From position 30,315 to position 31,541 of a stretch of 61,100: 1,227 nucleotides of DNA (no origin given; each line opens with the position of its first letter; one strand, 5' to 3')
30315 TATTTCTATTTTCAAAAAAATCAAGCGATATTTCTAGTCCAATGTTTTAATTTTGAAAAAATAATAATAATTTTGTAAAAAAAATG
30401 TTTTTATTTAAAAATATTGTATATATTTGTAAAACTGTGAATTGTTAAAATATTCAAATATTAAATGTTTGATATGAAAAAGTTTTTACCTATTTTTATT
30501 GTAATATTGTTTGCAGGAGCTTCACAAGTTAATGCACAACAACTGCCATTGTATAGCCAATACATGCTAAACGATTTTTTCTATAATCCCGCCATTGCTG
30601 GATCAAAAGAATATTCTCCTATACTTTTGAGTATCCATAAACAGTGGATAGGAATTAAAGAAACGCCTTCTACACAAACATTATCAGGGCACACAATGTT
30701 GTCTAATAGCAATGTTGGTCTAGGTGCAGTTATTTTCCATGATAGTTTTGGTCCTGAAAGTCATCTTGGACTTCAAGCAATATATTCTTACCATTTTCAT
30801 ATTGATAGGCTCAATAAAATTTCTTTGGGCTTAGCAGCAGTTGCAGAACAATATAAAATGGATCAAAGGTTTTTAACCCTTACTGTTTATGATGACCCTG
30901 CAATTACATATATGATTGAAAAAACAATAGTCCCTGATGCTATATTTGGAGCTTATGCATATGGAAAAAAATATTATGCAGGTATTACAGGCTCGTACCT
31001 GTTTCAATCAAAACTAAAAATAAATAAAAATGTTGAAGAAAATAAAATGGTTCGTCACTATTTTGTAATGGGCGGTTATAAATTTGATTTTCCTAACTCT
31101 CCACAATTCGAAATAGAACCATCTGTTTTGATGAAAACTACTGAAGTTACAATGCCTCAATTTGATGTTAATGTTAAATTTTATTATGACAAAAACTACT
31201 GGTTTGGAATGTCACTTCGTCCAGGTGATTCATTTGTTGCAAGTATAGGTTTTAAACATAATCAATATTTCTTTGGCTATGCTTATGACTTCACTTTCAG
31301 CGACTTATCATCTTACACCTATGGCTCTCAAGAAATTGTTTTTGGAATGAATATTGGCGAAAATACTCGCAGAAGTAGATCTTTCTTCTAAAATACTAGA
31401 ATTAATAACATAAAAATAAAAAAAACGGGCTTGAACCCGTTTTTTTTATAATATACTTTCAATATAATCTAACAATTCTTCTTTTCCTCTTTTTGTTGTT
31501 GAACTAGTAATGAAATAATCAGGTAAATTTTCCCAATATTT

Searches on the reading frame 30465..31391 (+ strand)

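Call 72: search_protein_families(library=pfam, proteins=[window:30465-31391:+], max_evalue=0.00001)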
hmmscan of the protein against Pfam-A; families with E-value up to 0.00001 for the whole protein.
window:30465-31391:+ (308 aa): 1 family
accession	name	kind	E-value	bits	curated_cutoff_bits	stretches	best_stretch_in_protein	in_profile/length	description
PF11751.14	PorP_SprF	-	7e-68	229.5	22.3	1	23-294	2-272/273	Type IX secretion system membrane protein PorP/SprF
